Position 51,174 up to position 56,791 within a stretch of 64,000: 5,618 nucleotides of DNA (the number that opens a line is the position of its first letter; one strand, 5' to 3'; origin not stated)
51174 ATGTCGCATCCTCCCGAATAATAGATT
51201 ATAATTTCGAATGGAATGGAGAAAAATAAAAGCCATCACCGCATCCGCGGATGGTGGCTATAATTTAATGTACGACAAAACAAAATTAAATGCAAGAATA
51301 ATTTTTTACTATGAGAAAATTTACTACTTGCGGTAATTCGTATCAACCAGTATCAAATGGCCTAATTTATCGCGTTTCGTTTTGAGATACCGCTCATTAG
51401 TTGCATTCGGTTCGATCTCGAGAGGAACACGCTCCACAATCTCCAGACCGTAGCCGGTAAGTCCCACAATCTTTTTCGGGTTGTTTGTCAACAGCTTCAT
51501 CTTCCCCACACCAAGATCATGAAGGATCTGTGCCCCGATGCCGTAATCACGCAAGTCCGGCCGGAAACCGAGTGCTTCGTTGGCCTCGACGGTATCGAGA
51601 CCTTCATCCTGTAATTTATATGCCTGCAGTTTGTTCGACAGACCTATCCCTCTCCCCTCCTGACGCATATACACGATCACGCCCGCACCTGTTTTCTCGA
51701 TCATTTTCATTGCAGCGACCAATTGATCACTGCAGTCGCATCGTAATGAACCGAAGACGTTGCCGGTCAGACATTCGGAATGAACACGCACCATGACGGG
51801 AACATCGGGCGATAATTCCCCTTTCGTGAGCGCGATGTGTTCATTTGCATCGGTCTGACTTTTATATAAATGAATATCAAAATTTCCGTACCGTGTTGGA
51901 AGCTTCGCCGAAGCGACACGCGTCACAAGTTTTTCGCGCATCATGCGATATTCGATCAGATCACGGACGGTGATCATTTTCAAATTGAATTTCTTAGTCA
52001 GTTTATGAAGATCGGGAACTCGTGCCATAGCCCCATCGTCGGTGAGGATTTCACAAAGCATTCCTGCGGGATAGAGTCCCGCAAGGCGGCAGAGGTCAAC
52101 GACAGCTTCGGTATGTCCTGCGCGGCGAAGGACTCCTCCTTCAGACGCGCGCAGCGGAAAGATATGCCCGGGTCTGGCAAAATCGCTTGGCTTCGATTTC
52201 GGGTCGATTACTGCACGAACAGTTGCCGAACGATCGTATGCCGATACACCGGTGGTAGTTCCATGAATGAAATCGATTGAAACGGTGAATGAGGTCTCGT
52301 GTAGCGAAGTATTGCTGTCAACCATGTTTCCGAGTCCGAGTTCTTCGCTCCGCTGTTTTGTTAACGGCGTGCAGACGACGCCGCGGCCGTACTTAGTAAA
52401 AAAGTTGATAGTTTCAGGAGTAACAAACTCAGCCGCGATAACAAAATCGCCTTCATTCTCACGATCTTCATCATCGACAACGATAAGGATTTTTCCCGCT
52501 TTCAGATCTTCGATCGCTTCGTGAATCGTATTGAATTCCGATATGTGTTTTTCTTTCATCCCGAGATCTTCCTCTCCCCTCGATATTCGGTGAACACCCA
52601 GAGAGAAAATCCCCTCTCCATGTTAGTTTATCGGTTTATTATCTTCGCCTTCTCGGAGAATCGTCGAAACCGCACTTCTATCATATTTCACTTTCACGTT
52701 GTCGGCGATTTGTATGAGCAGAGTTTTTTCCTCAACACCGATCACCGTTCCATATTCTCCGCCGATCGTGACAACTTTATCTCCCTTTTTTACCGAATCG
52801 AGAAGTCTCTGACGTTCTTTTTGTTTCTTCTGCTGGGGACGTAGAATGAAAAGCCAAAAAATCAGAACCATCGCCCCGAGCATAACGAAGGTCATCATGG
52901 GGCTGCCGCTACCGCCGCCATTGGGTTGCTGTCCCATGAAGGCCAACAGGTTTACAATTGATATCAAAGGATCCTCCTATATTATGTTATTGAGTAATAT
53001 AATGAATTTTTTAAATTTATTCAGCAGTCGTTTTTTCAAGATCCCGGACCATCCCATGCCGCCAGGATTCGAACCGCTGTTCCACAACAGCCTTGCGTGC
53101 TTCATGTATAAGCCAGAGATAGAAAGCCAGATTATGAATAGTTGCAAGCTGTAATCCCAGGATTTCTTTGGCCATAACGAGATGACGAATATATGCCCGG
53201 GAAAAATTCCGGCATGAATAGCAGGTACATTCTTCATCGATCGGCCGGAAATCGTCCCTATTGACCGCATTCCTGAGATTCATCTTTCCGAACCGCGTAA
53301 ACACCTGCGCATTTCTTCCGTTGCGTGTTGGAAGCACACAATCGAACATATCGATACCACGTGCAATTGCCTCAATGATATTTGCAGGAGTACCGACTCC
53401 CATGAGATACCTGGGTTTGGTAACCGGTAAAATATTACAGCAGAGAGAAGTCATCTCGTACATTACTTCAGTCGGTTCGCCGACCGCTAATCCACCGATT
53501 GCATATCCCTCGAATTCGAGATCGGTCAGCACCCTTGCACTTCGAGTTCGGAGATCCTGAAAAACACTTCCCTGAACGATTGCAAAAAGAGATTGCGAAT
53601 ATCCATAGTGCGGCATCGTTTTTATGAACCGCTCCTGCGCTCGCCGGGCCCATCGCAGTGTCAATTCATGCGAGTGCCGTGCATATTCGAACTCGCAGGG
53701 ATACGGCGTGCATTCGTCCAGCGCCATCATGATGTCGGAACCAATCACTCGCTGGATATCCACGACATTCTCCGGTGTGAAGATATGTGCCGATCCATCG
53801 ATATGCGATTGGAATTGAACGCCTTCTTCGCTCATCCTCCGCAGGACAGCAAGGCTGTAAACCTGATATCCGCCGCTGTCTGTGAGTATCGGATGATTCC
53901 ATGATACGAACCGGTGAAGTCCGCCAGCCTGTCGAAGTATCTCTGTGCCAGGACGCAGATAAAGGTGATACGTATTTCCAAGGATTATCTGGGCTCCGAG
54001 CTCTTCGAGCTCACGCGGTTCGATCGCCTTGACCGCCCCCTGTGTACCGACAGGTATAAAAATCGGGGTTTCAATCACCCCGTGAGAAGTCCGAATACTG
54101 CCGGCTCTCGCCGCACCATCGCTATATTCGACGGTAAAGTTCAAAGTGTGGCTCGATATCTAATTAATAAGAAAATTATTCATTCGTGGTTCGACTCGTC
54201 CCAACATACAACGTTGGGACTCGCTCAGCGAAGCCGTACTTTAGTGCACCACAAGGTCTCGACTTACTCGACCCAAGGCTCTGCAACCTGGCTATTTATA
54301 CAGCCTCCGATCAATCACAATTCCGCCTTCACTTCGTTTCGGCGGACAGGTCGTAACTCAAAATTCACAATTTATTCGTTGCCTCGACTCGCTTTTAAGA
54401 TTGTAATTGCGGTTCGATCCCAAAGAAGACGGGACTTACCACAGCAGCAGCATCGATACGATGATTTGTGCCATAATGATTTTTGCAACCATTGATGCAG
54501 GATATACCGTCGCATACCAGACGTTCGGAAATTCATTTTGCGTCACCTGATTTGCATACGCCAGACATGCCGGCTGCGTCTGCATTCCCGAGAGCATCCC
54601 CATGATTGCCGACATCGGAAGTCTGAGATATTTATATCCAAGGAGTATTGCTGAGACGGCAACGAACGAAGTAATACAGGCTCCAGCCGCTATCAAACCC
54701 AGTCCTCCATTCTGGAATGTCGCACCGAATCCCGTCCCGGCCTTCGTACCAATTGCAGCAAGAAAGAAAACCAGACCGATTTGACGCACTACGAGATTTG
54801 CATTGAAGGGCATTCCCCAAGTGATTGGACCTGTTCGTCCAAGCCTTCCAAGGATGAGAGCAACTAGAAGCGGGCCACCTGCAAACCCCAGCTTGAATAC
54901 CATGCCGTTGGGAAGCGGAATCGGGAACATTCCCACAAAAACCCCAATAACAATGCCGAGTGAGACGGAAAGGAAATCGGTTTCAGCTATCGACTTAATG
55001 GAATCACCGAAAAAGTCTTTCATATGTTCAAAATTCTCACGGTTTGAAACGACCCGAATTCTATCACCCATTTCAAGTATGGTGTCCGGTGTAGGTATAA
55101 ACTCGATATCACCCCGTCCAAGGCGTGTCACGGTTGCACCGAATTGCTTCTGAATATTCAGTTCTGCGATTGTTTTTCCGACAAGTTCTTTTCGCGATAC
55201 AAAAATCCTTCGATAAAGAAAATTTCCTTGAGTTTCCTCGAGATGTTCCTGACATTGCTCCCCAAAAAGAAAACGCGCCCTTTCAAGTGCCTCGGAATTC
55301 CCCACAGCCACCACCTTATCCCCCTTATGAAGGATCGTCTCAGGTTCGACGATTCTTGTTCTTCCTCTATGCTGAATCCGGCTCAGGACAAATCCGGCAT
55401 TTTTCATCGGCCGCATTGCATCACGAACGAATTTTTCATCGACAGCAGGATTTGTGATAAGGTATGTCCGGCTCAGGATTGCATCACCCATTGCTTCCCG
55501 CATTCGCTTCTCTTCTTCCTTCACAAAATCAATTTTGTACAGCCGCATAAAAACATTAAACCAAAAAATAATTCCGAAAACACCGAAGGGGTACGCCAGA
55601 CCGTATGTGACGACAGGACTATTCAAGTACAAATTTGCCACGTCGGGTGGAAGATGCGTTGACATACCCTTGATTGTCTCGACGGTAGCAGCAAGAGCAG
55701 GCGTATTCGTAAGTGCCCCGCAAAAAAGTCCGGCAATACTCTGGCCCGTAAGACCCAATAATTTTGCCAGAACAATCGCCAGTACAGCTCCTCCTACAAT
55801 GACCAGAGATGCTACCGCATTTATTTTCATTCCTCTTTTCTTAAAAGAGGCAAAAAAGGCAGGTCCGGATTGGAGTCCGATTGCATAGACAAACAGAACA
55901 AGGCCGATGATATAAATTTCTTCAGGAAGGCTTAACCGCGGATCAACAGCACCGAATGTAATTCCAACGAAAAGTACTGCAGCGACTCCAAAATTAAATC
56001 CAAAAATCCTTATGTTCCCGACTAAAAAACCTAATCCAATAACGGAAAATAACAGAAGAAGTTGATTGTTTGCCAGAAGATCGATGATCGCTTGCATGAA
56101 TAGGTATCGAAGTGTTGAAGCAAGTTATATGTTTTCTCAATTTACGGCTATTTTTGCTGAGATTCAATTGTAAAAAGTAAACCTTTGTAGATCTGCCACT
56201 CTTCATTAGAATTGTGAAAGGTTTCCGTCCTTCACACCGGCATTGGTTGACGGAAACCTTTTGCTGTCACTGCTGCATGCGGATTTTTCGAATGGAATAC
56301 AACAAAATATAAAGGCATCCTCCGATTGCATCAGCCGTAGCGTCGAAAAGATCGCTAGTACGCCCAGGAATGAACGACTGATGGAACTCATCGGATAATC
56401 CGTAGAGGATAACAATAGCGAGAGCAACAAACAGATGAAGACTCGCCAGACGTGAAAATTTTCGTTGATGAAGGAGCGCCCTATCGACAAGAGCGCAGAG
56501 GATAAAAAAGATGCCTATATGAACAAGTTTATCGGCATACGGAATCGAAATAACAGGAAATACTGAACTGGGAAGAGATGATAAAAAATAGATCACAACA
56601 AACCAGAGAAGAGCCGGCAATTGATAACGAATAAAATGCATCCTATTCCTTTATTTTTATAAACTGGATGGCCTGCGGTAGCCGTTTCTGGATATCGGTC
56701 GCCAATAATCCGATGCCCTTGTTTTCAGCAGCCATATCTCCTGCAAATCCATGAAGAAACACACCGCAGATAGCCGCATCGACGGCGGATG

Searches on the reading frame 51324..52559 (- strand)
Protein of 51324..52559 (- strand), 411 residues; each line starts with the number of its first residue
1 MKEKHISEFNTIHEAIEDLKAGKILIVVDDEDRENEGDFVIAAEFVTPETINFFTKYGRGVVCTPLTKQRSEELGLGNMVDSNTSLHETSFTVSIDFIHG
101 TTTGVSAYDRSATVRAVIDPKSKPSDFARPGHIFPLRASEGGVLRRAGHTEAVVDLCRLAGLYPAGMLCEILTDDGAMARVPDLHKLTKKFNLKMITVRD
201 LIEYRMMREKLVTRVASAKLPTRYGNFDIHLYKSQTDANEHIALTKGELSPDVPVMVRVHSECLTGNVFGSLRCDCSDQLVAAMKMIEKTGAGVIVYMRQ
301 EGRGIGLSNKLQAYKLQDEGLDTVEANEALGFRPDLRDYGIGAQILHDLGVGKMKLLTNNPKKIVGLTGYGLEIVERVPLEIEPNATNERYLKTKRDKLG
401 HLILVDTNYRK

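Call 27: search_protein_families(library=pfam, proteins=[window:51324-52559:-], max_evalue=0.001)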
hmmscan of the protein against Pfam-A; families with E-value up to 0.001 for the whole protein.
window:51324-52559:- (411 aa): 2 families
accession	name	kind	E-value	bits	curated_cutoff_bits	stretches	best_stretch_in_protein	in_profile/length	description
PF00926.24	DHBP_synthase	-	1.2e-84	283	26.4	1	14-204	2-191/191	3,4-dihydroxy-2-butanone 4-phosphate synthase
PF00925.25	GTP_cyclohydro2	-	1.6e-77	259.2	23.3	1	214-379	2-165/165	GTP cyclohydrolase II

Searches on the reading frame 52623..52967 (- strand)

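Call 27: search_protein_families(library=pfam, proteins=[window:52623-52967:-], max_evalue=0.001)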
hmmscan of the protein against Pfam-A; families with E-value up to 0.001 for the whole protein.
window:52623-52967:- (114 aa): 1 family
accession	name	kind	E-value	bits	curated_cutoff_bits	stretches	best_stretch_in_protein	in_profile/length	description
PF02699.20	YajC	-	2.3e-27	95.1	28.2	1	25-101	1-77/78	Preprotein translocase subunit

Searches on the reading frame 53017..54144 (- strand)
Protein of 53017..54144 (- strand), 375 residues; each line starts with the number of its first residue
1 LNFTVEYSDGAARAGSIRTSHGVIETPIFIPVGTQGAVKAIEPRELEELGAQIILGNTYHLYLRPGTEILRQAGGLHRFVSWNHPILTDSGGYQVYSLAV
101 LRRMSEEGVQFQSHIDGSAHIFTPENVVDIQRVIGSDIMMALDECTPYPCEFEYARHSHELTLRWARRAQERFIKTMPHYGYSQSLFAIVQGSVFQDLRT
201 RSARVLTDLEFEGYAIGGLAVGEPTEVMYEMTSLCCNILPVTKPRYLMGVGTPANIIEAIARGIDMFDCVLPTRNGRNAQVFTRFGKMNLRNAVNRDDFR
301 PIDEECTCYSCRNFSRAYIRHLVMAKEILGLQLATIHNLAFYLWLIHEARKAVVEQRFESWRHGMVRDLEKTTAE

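Call 27: search_protein_families(library=pfam, proteins=[window:53017-54144:-], max_evalue=0.001)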
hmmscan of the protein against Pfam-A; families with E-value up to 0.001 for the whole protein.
window:53017-54144:- (375 aa): 1 family
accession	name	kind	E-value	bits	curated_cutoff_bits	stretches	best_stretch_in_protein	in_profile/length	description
PF01702.25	TGT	-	3.5e-160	533.3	26.3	1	10-369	2-355/357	Queuine tRNA-ribosyltransferase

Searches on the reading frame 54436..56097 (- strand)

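Call 27: search_protein_families(library=pfam, proteins=[window:54436-56097:-], max_evalue=0.001)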
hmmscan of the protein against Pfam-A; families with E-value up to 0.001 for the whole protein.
window:54436-56097:- (553 aa): 2 families
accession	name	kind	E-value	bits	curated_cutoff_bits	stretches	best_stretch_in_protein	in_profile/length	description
PF06826.17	Asp-Al_Ex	-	3.6e-75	251.8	27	2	378-547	2-166/167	Predicted Permease Membrane Region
PF02080.26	TrkA_C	-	1.4e-23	83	27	2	303-364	10-71/71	TrkA-C domain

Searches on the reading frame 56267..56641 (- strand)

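Call 27: search_protein_families(library=pfam, proteins=[window:56267-56641:-], max_evalue=0.001)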
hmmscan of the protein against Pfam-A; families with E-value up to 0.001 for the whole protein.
window:56267-56641:- (124 aa): 1 family
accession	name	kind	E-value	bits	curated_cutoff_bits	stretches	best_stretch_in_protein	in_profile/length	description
PF04892.17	VanZ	-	2.7e-11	44.6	30.1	1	33-117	55-124/126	VanZ like family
